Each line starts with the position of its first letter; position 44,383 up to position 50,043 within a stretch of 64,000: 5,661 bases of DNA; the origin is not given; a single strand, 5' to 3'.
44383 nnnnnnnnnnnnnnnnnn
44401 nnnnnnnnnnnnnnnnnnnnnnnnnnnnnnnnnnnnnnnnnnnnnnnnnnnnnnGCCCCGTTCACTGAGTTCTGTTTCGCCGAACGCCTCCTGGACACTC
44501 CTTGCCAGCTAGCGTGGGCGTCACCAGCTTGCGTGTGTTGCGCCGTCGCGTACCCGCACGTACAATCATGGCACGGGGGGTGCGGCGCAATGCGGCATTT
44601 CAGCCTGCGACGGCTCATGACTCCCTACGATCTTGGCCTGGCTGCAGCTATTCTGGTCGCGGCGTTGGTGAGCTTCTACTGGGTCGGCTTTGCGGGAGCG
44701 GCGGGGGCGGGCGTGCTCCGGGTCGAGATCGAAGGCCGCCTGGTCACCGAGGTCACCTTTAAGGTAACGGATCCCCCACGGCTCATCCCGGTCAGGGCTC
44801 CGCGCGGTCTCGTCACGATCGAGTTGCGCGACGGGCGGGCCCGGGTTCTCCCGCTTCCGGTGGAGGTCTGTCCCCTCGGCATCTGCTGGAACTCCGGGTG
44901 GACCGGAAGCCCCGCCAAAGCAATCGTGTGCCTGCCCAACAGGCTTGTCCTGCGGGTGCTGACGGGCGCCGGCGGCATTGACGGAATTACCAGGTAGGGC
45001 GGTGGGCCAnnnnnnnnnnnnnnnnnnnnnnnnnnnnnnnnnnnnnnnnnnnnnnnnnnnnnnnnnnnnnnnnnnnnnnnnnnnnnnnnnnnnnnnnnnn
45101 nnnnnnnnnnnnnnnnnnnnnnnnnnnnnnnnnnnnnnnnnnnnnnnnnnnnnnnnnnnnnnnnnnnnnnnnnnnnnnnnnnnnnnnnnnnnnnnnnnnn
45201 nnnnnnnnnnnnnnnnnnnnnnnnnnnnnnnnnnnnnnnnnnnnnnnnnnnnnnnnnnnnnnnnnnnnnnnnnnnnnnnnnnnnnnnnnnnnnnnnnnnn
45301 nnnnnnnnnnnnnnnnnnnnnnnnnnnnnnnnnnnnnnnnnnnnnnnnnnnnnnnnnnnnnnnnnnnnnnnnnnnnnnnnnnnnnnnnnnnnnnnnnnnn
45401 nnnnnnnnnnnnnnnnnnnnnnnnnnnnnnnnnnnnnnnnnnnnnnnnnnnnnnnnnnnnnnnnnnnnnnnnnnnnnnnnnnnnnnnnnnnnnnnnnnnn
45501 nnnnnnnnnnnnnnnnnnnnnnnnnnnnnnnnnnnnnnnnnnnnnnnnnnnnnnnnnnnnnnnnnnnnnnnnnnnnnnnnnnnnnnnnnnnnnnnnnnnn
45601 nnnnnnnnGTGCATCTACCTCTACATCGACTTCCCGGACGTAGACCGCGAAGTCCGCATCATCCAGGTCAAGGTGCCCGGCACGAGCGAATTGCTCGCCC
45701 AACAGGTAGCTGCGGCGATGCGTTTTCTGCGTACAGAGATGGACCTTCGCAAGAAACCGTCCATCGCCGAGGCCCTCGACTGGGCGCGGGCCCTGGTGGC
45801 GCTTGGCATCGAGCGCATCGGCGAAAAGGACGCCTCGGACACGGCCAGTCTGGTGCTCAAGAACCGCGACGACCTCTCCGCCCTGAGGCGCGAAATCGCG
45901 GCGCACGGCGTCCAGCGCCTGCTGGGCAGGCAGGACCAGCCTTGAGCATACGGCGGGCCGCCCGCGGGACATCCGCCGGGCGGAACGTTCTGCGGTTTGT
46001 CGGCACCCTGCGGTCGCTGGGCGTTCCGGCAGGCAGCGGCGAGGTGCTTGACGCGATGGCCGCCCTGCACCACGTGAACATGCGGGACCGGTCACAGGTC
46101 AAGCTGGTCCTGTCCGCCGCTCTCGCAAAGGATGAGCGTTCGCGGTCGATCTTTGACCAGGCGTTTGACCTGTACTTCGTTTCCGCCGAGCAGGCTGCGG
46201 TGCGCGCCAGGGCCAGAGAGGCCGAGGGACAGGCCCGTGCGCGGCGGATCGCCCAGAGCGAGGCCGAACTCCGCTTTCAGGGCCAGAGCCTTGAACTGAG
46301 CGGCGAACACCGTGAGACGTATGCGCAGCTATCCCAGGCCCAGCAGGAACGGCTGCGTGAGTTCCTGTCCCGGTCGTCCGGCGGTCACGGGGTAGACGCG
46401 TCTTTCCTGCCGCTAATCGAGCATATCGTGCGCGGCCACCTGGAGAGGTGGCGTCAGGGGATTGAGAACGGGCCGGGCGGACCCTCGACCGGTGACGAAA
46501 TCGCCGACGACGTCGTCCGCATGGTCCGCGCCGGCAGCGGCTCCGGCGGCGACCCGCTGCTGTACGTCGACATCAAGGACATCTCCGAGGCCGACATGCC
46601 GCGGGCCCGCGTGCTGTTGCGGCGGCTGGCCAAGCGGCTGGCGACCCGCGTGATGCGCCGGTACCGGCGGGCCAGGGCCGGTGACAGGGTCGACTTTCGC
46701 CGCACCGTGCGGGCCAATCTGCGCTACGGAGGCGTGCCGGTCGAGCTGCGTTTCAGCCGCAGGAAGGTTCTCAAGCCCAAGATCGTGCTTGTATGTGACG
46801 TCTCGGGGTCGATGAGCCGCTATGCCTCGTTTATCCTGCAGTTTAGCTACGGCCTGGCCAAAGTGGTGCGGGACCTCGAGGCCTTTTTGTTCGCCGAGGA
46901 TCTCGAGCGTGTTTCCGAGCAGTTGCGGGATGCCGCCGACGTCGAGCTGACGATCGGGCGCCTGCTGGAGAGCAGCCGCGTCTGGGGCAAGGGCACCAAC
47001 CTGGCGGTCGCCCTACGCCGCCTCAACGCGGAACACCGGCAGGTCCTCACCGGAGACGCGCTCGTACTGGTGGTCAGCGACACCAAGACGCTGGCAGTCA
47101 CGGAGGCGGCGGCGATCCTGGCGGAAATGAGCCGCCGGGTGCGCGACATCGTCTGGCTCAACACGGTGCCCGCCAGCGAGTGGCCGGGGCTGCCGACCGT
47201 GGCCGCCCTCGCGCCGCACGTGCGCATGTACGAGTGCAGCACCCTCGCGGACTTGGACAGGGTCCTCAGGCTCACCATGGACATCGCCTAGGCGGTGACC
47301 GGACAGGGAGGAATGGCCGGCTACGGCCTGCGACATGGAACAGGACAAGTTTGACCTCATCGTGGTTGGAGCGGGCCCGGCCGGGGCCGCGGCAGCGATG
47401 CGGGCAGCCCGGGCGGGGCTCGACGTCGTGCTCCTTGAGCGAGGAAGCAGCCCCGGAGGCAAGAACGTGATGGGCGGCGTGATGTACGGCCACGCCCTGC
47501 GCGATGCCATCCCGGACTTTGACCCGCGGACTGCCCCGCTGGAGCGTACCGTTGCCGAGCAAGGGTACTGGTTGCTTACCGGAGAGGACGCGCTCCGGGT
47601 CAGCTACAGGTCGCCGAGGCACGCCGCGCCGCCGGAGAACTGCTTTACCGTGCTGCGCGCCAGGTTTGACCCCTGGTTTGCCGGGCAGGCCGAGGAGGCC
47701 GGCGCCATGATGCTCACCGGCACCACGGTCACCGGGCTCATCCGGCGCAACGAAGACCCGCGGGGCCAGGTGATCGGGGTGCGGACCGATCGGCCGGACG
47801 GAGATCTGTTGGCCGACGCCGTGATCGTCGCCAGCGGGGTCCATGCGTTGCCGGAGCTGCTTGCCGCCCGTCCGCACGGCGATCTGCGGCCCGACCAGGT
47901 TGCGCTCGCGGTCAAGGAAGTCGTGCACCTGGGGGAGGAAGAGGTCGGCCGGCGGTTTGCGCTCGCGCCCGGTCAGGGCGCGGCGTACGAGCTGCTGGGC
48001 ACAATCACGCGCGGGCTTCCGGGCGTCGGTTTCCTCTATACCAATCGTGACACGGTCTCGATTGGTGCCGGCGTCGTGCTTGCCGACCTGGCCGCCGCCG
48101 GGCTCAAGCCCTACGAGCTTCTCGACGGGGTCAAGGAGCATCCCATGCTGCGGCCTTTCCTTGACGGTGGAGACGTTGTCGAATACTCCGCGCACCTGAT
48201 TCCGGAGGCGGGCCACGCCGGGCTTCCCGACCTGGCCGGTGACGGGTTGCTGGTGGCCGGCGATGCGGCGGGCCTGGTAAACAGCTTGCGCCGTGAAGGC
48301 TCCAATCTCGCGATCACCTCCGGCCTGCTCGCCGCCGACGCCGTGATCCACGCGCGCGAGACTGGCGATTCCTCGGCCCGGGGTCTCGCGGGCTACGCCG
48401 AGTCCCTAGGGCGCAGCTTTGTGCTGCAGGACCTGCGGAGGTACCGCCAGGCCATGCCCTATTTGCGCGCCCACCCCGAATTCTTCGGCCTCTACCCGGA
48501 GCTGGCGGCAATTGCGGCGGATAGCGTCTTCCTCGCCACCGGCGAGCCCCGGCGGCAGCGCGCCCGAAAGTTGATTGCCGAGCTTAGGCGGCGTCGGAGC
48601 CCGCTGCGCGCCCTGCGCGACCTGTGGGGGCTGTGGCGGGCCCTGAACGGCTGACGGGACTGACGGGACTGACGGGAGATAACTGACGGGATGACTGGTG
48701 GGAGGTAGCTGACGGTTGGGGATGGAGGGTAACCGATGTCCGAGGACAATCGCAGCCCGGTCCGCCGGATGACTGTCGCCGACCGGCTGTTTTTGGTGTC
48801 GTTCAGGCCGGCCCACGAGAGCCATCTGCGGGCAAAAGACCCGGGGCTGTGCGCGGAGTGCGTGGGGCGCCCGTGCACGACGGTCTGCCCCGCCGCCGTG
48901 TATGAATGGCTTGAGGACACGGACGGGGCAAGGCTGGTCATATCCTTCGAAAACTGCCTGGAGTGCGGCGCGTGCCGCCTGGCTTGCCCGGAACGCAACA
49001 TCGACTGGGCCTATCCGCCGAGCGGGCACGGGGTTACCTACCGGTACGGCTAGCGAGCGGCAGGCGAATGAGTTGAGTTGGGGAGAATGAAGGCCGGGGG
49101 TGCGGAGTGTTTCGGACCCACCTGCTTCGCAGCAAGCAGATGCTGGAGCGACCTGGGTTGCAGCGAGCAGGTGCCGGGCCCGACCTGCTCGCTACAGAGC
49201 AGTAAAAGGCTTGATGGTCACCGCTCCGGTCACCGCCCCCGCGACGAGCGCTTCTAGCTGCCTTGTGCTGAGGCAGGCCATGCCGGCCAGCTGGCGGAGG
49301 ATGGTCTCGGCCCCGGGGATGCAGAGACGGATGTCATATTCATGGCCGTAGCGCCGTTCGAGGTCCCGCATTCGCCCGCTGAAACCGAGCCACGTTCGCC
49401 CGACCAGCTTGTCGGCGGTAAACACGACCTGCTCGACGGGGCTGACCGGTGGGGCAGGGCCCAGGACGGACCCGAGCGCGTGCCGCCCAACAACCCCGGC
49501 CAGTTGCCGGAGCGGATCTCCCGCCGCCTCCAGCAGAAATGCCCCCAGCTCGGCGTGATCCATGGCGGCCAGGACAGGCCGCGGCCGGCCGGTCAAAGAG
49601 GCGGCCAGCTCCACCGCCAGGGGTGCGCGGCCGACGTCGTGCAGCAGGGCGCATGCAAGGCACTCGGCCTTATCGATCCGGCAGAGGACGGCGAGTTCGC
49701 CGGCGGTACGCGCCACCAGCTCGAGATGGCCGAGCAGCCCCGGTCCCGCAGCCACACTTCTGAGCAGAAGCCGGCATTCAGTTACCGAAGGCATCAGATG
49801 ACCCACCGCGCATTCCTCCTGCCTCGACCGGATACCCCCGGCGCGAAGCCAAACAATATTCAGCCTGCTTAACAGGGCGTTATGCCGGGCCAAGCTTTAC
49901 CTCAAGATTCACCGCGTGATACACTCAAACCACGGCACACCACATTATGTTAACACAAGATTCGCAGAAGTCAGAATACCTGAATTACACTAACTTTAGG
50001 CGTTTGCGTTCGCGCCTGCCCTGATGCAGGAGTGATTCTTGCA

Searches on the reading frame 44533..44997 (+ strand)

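Call 55: search_protein_families(library=pfam, proteins=[window:44533-44997:+], max_evalue=0.00001)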
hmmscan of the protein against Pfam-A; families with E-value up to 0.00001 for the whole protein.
window:44533-44997:+ (154 aa): 1 family
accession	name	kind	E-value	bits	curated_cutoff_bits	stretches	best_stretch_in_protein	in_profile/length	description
PF07009.16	NusG_II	-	4.5e-16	59.4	29.6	1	38-142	3-103/107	NusG domain II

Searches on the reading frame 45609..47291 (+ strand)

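Call 55: search_protein_families(library=pfam, proteins=[window:45609-47291:+], max_evalue=0.00001)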
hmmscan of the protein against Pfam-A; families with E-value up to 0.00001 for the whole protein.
window:45609-47291:+ (560 aa): 1 family
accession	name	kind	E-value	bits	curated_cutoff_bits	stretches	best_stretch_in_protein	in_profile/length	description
PF05762.20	VWA_CoxE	-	3e-39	135.2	26.4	1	338-549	3-219/222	VWA domain containing CoxE-like protein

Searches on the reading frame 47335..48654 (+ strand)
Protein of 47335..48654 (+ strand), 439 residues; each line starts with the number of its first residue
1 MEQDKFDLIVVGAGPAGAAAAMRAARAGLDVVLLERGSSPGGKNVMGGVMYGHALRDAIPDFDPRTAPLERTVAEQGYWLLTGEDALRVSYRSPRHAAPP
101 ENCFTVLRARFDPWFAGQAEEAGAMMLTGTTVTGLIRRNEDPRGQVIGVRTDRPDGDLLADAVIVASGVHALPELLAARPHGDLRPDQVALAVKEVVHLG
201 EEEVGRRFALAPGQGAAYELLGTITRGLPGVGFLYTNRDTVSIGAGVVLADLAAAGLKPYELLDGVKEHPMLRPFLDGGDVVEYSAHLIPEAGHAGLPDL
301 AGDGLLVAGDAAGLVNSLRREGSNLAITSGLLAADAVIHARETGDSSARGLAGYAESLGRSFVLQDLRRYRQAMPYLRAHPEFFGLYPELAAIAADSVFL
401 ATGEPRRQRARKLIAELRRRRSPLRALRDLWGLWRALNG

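Call 55: search_protein_families(library=pfam, proteins=[window:47335-48654:+], max_evalue=0.00001)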
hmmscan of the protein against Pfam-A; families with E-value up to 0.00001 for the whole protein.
window:47335-48654:+ (439 aa): 10 families
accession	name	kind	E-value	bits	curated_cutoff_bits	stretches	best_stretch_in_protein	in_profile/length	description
PF01266.30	DAO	-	6.5e-14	52.7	27.9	2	7-54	1-50/353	FAD dependent oxidoreductase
PF12831.13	FAD_oxidored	-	1.1e-12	48.5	27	1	7-168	1-145/416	FAD dependent oxidoreductase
PF07992.20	Pyr_redox_2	-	1.7e-11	44.6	26.1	1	6-70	1-58/291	Pyridine nucleotide-disulphide oxidoreductase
PF03486.20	HI0933_like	-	4.3e-08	33.3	50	1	7-48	2-43/244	HI0933-like protein Rossmann domain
PF01946.23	Thi4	-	6.8e-08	32.5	26.2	1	6-52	18-65/235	Thi4 family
PF00890.30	FAD_binding_2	-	1.1e-07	31.9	20.4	1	7-44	1-38/414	FAD binding domain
PF13450.12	NAD_binding_8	-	3.1e-07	31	21.9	1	10-43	1-34/68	NAD(P)-binding Rossmann-like domain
PF01494.25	FAD_binding_3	-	2.9e-06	27.2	22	0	7-170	3-160/349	FAD binding domain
PF01134.28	GIDA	-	6.2e-06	26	22.1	0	7-36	1-30/391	Glucose inhibited division protein A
PF21162.3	ETFQO_UQ-bd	-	8.2e-06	26.7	27.7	0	229-288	34-95/96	ETF-QO, ubiquinone-binding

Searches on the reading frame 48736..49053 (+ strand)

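Call 55: search_protein_families(library=pfam, proteins=[window:48736-49053:+], max_evalue=0.00001)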
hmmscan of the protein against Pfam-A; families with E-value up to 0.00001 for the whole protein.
window:48736-49053:+ (105 aa): 6 families
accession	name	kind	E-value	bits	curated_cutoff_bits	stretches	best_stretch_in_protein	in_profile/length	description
PF05187.19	Fer4_ETF_QO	-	9.5e-14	51.9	24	1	31-102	26-103/104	Electron transfer flavoprotein-ubiquinone oxidoreductase, 4Fe-4S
PF13187.11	Fer4_9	-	5.2e-07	30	27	1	39-87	2-50/52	4Fe-4S dicluster domain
PF13237.11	Fer4_10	-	1.2e-06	28.7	25.5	1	34-85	4-53/53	4Fe-4S dicluster domain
PF12838.12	Fer4_7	-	2.5e-06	28.3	27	1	39-86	2-50/52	4Fe-4S dicluster domain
PF12797.12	Fer4_2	-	3.4e-06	27.1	24.5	0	67-86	3-22/22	4Fe-4S binding domain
PF13183.11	Fer4_8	-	4e-06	27.7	27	0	71-86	2-17/68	4Fe-4S dicluster domain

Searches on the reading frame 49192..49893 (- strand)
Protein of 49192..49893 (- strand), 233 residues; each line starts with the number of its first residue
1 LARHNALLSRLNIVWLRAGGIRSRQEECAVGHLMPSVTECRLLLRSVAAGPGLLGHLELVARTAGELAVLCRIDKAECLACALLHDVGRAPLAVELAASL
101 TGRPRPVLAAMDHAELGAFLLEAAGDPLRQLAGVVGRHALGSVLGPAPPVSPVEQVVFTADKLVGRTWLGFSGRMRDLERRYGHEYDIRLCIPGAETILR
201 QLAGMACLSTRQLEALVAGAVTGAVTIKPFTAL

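Call 55: search_protein_families(library=pfam, proteins=[window:49192-49893:-], max_evalue=0.00001)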
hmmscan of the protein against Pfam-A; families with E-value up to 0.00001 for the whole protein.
window:49192-49893:- (233 aa): 1 family
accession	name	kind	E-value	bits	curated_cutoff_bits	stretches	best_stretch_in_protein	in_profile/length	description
PF01966.28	HD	-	1.1e-07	32.6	22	1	54-163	2-113/116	HD domain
